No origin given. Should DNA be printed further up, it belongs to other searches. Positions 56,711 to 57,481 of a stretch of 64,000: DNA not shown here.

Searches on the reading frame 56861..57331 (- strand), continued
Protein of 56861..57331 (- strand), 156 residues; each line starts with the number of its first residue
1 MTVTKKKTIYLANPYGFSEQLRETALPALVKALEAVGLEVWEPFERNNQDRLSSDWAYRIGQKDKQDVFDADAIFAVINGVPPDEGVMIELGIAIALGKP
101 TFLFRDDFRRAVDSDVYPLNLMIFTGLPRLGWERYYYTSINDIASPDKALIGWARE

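Call 27: search_protein_families(library=pfam, alignment_id=A2, max_evalue=0.001)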
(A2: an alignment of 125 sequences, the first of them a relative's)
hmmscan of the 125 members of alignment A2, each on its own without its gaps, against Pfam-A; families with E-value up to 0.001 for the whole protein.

A. member 1, L024:8063-8785:+ (241 aa): 0 families

B. families by the number of members that match (of 125 scanned): 111 families (the first 25 are shown)
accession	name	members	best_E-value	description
PF00916.26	Sulfate_transp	5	9.9e-81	Sulfate permease family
PF13561.12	adh_short_C2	5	1e-68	Enoyl-(Acyl carrier protein) reductase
PF00106.31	adh_short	5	6.3e-59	short chain dehydrogenase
PF08659.16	KR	5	3e-14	KR domain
PF01740.26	STAS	5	1.2e-10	STAS domain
PF20581.3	DUF6785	4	2.3e-153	Family of unknown function (DUF6785)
PF00171.27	Aldedh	4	1e-140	Aldehyde dehydrogenase family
PF20580.3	DUF6784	4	1.5e-32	Domain of unknown function (DUF6784)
PF00300.27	His_Phos_1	4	9.6e-27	Histidine phosphatase superfamily (branch 1)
PF00586.29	AIRS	3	3.3e-55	AIR synthase related protein, N-terminal domain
PF02769.27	AIRS_C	3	3.6e-44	AIR synthase related protein, C-terminal domain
PF07690.21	MFS_1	3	9.8e-37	Major Facilitator Superfamily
PF01161.25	PBP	3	8.3e-30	Phosphatidylethanolamine-binding protein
PF13649.12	Methyltransf_25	3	4.7e-22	Methyltransferase domain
PF08241.18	Methyltransf_11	3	1.1e-20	Methyltransferase domain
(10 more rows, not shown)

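Call 28: search_protein_families(library=pfam, alignment_id=A3, max_evalue=0.001)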
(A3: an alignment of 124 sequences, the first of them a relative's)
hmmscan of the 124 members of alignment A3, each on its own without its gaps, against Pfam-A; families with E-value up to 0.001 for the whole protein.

A. member 1, L024:10589-11815:+ (409 aa): 1 family
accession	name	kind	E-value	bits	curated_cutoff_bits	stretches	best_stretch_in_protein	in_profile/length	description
PF01960.23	ArgJ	-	4e-156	519.9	32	1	23-409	1-377/377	ArgJ family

B. families by the number of members that match (of 124 scanned): 74 families (the first 25 are shown)
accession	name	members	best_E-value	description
PF01960.23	ArgJ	10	5e-158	ArgJ family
PF01261.30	AP_endonuc_2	7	3e-43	Xylose isomerase-like TIM barrel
PF06182.17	ABC2_membrane_6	6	1.2e-49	ABC-2 family transporter protein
PF00296.26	Bac_luciferase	5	5.7e-63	Luciferase-like monooxygenase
PF01936.24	NYN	4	2.7e-23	NYN domain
PF07690.21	MFS_1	3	3.6e-40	Major Facilitator Superfamily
PF01717.24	Meth_synt_2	3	3.4e-15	Cobalamin-independent synthase, Catalytic domain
PF00028.23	Cadherin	3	5.1e-15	Cadherin domain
PF13378.12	MR_MLE_C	2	6.3e-60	Enolase C-terminal domain-like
PF12697.13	Abhydrolase_6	2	1.8e-25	Alpha/beta hydrolase family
PF00561.26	Abhydrolase_1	2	8.9e-20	alpha/beta hydrolase fold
PF12850.12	Metallophos_2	2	8.5e-17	Calcineurin-like phosphoesterase superfamily domain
PF12146.15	Hydrolase_4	2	9e-13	Serine aminopeptidase, S33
PF00149.33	Metallophos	2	1.7e-12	Calcineurin-like phosphoesterase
PF06779.20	MFS_4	2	0.00012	Uncharacterised MFS-type transporter YbfB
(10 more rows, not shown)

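Call 40: search_protein_families(library=phrogs, proteins=[window:56861-57331:-], max_evalue=0.001)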
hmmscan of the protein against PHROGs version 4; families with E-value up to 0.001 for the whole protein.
window:56861-57331:- (156 aa): 2 families
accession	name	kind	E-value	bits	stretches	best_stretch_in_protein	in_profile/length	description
phrog_7995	-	DNA, RNA and nucleotide metabolism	6e-13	49.8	1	3-125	18-146/336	nucleoside deoxyribosyltransferase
phrog_1817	-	DNA, RNA and nucleotide metabolism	3.8e-07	30.9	1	3-98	3-100/192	nucleoside 2-deoxyribosyltransferase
